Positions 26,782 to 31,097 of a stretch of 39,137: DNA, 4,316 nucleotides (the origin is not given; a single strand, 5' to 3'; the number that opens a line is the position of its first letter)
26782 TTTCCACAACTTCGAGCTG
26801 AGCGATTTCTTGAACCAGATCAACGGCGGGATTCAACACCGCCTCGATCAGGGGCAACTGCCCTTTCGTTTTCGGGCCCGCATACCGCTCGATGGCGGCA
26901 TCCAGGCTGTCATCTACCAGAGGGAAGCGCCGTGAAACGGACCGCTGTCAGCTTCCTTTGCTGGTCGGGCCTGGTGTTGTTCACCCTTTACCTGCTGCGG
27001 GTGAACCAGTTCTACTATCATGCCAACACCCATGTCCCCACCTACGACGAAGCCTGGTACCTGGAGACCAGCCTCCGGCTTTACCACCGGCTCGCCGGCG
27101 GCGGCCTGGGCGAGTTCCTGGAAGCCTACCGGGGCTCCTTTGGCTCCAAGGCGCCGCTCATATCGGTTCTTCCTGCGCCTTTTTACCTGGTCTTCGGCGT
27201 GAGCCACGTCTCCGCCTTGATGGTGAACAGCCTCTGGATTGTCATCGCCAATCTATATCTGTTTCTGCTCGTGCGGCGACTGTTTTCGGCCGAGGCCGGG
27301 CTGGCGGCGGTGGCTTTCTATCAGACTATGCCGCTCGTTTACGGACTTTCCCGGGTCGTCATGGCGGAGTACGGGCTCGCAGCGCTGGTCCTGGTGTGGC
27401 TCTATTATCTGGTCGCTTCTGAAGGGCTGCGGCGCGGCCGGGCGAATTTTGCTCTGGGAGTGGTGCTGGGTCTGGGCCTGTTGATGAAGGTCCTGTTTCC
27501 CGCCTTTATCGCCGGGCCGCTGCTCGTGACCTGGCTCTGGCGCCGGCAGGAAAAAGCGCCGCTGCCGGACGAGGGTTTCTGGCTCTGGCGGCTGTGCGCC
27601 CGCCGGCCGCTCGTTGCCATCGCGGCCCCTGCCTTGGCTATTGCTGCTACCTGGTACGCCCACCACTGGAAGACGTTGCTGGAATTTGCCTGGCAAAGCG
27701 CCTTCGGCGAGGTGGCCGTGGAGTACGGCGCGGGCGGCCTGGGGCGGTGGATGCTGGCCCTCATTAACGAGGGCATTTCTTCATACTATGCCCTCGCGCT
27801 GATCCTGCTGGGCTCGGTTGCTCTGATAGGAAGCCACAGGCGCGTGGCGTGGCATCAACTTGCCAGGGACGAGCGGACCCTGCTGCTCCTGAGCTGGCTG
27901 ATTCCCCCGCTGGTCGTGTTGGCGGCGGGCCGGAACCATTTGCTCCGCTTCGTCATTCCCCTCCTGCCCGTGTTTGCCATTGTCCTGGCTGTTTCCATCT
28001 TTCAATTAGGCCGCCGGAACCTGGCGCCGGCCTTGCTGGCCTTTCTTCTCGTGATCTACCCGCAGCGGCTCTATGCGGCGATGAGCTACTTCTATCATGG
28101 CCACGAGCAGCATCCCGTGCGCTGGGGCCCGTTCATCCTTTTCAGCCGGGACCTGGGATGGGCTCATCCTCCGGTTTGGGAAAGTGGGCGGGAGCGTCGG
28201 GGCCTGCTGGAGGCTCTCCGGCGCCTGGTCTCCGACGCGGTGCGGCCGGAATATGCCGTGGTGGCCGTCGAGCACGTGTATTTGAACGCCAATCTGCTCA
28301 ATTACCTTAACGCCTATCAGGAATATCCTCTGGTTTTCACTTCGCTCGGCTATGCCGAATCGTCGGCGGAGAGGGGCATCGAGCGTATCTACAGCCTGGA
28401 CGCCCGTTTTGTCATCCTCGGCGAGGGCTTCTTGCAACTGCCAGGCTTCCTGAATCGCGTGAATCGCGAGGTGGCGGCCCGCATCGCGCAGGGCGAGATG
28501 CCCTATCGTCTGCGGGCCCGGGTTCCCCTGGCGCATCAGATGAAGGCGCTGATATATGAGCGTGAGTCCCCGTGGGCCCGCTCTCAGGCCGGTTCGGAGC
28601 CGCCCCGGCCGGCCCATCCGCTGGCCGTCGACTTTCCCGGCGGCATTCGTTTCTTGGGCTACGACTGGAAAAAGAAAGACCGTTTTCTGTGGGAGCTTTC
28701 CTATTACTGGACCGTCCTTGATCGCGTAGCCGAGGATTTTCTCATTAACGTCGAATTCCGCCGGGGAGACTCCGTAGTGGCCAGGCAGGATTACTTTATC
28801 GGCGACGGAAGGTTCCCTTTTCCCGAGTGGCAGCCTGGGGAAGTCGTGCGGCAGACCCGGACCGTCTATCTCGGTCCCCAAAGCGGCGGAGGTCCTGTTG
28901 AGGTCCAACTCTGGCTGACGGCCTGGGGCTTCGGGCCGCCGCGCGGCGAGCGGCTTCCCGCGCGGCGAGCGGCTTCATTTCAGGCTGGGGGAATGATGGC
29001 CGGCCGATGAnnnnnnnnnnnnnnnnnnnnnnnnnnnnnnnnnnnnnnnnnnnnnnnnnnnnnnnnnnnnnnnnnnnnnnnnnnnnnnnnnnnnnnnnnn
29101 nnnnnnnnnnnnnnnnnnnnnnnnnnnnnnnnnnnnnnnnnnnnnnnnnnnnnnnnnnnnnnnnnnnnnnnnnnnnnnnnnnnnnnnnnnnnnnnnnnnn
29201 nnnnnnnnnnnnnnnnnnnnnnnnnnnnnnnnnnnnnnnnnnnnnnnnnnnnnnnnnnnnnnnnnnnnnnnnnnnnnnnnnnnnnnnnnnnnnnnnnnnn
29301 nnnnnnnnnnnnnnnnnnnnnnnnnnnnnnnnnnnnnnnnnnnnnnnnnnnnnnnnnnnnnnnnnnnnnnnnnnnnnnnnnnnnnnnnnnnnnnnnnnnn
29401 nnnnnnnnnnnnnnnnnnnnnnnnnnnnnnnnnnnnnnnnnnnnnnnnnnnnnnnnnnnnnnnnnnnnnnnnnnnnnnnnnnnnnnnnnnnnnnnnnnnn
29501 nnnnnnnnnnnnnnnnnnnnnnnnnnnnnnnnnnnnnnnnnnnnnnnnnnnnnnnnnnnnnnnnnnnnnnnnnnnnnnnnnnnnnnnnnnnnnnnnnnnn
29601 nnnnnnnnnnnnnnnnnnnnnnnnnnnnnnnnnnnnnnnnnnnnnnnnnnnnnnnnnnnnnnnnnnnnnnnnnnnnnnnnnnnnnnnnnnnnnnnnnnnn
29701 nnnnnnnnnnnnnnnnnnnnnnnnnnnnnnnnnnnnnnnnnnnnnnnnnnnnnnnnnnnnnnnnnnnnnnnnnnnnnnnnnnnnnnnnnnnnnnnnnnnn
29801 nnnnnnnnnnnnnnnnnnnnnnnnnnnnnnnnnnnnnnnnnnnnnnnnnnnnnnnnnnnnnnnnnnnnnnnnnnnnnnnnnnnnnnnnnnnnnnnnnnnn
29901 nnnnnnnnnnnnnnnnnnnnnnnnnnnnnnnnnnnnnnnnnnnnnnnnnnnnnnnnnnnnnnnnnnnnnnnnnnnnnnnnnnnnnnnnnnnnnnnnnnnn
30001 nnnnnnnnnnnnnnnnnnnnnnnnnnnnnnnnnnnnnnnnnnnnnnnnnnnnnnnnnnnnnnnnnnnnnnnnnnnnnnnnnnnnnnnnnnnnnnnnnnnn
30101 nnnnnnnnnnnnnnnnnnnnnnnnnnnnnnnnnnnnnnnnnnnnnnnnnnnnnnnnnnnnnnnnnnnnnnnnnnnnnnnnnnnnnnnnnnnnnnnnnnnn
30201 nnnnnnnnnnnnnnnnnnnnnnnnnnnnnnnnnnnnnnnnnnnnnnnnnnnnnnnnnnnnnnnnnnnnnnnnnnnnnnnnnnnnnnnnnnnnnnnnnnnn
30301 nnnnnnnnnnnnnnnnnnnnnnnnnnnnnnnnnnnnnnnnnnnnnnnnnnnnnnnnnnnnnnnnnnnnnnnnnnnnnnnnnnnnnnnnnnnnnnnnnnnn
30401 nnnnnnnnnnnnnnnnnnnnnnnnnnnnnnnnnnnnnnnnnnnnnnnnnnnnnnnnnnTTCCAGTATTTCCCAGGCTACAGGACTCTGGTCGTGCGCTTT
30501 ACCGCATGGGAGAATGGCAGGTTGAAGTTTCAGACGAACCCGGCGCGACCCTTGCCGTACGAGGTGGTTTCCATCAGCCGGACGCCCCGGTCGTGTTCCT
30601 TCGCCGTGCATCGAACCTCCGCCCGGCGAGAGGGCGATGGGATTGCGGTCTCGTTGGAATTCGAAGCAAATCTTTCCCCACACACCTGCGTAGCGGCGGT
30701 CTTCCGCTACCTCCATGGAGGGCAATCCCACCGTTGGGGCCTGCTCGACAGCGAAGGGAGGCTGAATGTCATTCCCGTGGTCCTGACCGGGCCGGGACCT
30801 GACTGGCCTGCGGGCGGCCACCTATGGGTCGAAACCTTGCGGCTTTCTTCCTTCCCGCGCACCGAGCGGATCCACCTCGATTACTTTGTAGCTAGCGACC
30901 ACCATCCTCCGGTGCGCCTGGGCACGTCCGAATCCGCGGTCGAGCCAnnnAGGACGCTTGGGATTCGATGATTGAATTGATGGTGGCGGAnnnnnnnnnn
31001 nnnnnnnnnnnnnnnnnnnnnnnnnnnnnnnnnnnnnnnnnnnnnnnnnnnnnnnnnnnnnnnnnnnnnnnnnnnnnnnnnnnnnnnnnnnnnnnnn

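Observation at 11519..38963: Glycoconjugate supercluster with eight GT-C-like membrane proteins, one lipid-phospho-sugar synthase, fused cytoplasmic enzymes, and no recognisable exporter, polymerase or initiating transferase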

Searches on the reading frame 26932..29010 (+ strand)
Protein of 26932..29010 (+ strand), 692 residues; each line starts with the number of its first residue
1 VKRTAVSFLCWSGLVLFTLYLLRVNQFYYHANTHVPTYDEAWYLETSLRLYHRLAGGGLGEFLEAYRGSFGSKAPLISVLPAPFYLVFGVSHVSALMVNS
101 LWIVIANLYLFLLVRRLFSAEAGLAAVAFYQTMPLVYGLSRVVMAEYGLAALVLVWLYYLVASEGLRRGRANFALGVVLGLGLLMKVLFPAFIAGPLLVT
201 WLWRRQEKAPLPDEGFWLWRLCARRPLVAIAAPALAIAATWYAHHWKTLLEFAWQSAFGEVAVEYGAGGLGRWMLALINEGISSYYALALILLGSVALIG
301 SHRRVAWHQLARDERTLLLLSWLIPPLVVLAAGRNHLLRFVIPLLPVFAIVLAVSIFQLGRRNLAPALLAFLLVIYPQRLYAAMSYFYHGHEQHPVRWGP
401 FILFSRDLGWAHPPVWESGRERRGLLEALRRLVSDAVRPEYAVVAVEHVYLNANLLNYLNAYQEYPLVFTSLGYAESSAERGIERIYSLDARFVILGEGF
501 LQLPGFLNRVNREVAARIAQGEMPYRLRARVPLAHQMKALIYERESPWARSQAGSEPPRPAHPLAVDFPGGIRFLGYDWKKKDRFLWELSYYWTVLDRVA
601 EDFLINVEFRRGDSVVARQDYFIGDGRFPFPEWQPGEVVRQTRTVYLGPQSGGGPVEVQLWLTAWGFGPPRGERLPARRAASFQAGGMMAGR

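Call 5: search_protein_families(library=pfam, proteins=[window:26932-29010:+], max_evalue=0.01)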
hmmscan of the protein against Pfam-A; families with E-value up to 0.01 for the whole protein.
window:26932-29010:+ (692 aa): 1 family
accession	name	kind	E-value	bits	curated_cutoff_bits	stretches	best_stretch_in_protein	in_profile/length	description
PF13231.12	PMT_2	-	4.4e-12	46.9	26.1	1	73-205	2-133/160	Dolichyl-phosphate-mannose-protein mannosyltransferase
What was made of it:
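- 26932..29010 (+): C: GT-C (PMT_2), 692 aa, with the C-terminal extension. PMT_2 46.9 bits (call 5).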

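Call 8: search_protein_families(library=ncbifam, proteins=[window:26932-29010:+], max_evalue=0.01)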
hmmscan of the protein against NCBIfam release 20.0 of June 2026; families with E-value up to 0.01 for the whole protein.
window:26932-29010:+ (692 aa): 1 family
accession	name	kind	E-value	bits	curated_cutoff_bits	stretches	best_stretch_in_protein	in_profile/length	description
NF009784.2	PRK13279.1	equivalog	0.0029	16.3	567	1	289-362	262-338/539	lipid IV(A) 4-amino-4-deoxy-L-arabinosyltransferase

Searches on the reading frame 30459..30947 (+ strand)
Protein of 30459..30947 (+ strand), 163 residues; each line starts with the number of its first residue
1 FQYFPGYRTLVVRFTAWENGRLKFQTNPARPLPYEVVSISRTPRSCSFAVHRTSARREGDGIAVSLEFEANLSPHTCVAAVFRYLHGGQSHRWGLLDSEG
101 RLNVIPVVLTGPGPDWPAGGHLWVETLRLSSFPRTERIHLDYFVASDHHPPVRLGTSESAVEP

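Call 67: search_protein_families(library=pfam, proteins=[window:30459-30947:+], max_evalue=10)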
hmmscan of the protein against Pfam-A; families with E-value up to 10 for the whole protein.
seq(163 aa): 1 family
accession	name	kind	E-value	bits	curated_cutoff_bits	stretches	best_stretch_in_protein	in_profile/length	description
PF03068.20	PAD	-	0.16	11.3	25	1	85-156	114-186/395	Protein-arginine deiminase (PAD)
